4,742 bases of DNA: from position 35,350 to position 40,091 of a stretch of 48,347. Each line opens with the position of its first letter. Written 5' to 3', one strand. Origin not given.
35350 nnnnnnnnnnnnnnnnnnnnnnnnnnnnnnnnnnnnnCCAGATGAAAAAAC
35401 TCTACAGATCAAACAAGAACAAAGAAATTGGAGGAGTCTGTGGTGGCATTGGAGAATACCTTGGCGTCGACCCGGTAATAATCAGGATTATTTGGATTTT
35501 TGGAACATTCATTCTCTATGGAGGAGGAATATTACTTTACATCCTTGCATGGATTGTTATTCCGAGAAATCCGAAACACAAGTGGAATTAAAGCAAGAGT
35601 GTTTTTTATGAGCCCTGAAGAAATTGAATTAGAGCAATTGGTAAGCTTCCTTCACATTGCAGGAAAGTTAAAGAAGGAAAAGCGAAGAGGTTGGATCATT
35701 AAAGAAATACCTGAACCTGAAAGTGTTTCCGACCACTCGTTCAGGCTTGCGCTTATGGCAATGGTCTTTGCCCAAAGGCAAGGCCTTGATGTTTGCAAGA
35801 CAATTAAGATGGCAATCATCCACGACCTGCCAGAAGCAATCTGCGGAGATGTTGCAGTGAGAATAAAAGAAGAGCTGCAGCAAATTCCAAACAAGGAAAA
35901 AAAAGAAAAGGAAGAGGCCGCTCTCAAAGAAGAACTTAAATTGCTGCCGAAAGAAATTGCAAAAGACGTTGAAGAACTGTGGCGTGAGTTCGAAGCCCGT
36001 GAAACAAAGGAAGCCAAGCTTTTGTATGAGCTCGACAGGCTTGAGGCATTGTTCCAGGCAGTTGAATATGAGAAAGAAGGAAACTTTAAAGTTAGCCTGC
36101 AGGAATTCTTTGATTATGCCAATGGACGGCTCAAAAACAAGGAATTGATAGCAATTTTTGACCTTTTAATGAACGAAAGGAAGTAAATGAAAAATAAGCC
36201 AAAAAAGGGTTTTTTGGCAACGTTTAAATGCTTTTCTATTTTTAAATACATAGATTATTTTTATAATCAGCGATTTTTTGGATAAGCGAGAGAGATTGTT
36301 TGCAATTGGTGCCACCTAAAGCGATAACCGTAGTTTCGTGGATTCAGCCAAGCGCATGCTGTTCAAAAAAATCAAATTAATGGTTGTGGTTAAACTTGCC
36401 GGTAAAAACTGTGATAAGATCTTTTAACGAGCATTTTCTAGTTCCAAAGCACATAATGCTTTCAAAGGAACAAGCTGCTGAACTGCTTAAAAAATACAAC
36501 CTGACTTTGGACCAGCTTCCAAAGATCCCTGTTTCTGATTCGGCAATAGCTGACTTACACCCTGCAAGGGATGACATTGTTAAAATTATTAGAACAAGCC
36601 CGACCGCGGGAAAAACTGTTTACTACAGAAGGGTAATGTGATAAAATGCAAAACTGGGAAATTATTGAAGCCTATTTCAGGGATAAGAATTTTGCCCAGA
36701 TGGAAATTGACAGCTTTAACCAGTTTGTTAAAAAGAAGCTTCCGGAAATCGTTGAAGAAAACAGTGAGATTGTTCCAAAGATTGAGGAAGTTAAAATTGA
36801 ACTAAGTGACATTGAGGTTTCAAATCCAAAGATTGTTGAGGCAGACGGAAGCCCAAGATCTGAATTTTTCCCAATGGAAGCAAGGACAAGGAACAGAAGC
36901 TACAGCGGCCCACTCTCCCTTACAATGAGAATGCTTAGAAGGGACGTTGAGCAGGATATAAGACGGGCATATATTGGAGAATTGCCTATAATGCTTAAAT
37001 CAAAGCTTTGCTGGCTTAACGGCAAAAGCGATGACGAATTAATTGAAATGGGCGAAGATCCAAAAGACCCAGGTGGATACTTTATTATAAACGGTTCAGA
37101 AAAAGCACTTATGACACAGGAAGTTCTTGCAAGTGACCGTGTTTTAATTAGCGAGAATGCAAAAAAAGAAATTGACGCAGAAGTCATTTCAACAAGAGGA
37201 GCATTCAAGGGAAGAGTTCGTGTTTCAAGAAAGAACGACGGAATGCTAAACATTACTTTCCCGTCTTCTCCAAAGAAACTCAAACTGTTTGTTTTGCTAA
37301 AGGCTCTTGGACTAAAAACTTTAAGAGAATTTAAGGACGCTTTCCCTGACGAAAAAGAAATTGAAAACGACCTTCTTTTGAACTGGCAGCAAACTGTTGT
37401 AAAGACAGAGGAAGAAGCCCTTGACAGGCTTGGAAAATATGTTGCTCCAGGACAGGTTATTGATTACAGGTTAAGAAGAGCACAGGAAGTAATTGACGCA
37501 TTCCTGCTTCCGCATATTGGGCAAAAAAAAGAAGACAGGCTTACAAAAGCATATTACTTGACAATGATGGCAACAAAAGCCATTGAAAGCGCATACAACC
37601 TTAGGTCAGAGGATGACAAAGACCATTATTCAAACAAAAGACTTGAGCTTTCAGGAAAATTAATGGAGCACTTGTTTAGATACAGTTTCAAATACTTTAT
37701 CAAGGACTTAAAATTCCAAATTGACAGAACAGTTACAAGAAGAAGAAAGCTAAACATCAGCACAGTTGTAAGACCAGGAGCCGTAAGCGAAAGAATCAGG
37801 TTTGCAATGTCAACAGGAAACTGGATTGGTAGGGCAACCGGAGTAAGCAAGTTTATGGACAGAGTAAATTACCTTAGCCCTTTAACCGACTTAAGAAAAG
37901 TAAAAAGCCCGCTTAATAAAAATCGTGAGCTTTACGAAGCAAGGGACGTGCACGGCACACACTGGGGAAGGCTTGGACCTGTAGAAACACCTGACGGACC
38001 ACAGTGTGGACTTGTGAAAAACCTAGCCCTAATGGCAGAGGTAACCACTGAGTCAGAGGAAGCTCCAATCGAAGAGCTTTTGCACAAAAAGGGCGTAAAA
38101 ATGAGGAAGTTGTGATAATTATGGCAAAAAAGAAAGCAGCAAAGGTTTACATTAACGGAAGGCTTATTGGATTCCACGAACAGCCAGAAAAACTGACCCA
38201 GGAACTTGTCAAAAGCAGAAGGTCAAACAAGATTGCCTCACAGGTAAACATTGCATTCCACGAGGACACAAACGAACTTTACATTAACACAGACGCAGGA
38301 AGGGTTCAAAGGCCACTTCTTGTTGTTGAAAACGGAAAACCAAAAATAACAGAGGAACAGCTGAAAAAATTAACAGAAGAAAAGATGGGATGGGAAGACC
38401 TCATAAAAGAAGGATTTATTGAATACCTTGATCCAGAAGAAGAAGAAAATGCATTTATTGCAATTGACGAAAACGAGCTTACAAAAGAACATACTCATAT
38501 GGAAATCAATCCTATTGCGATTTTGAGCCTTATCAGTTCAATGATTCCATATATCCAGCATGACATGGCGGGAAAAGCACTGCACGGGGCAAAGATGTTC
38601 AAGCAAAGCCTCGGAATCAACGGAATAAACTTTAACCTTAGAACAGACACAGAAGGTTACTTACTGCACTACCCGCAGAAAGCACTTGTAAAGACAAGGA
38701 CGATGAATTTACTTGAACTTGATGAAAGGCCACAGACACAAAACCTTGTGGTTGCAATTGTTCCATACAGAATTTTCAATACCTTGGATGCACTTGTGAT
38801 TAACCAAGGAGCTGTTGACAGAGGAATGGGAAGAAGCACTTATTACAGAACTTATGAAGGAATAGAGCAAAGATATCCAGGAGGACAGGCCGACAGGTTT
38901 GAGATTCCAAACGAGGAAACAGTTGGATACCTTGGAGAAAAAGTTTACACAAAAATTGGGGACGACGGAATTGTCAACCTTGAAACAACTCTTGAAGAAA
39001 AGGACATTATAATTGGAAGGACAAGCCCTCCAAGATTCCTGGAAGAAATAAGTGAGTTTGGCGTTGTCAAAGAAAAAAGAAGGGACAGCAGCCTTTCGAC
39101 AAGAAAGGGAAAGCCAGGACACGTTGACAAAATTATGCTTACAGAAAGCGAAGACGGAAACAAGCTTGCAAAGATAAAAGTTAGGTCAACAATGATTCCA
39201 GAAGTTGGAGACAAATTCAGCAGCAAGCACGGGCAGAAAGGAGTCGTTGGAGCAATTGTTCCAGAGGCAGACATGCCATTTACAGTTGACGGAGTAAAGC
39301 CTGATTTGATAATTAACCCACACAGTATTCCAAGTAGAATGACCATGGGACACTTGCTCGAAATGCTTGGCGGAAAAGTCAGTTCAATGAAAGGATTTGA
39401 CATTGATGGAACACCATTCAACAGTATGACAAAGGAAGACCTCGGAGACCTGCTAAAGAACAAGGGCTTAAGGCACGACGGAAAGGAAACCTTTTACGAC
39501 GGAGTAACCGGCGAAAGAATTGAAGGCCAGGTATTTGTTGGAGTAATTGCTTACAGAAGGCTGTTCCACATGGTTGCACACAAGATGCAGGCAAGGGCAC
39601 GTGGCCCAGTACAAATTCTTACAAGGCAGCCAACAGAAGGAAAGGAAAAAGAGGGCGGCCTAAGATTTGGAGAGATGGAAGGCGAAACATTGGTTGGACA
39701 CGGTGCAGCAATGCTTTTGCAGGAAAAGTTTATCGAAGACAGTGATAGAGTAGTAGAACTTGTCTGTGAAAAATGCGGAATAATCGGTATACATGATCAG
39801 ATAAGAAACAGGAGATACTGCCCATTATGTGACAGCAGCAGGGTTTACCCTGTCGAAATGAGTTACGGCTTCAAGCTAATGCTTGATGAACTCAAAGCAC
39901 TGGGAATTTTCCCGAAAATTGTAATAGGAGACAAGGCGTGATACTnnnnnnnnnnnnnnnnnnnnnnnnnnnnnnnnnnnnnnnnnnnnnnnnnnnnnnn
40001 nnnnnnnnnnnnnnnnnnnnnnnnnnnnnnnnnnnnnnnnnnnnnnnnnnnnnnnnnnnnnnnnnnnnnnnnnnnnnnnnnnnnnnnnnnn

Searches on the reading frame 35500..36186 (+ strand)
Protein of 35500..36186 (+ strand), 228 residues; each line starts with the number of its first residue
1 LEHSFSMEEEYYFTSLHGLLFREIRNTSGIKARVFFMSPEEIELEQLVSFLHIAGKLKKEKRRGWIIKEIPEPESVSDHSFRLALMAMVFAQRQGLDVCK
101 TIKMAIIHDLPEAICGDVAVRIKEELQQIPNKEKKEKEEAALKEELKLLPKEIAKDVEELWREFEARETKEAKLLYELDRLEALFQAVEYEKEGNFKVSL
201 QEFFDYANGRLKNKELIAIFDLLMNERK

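Call 51: search_protein_families(library=pfam, max_evalue=0.05, proteins=[window:35500-36186:+])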
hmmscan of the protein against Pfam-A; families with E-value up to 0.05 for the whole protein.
window:35500-36186:+ (228 aa): 4 families
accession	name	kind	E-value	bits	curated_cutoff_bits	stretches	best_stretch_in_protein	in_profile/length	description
PF13023.12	HD_3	-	8.5e-45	153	22.5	1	54-212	1-158/165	HD domain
PF12917.13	YfbR-like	-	5e-17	62.6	25.9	1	50-197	2-151/182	5'-deoxynucleotidase YfbR-like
PF01966.28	HD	-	9.9e-09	35.9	22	1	77-183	2-115/116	HD domain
PF10678.14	DUF2492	-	0.048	14.4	27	0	20-61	24-65/77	Protein of unknown function (DUF2492)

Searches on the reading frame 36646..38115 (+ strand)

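Call 51: search_protein_families(library=pfam, max_evalue=0.05, proteins=[window:36646-38115:+])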
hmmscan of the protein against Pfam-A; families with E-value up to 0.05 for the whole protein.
window:36646-38115:+ (489 aa): 3 families
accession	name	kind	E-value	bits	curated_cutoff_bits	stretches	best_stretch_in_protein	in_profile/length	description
PF04563.20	RNA_pol_Rpb2_1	-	9e-50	169.5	28.2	1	17-380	3-201/203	RNA polymerase beta subunit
PF04565.21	RNA_pol_Rpb2_3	-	8.9e-24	83.9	21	1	403-466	2-68/68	RNA polymerase Rpb2, domain 3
PF04561.19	RNA_pol_Rpb2_2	-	4.7e-22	79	21.7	1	169-334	9-190/190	RNA polymerase Rpb2, domain 2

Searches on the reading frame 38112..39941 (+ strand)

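Call 51: search_protein_families(library=pfam, max_evalue=0.05, proteins=[window:38112-39941:+])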
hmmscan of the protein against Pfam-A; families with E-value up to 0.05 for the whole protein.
window:38112-39941:+ (609 aa): 5 families
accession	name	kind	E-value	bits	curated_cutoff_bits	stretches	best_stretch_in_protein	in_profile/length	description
PF00562.33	RNA_pol_Rpb2_6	-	9e-118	394.1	23.4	1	142-513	2-373/373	RNA polymerase Rpb2, domain 6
PF04560.25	RNA_pol_Rpb2_7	-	9.2e-23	80.9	32.1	1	515-604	1-85/87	RNA polymerase Rpb2, domain 7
PF04566.18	RNA_pol_Rpb2_4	-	2.9e-22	79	28.7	1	12-73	1-62/62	RNA polymerase Rpb2, domain 4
PF04567.22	RNA_pol_Rpb2_5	-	2.7e-08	35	21.1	1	94-129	1-35/66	RNA polymerase Rpb2, domain 5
PF23145.1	Zf_2nd_IFT121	-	0.0015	18.6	25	1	551-576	18-43/45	IFT121, second zinc finger domain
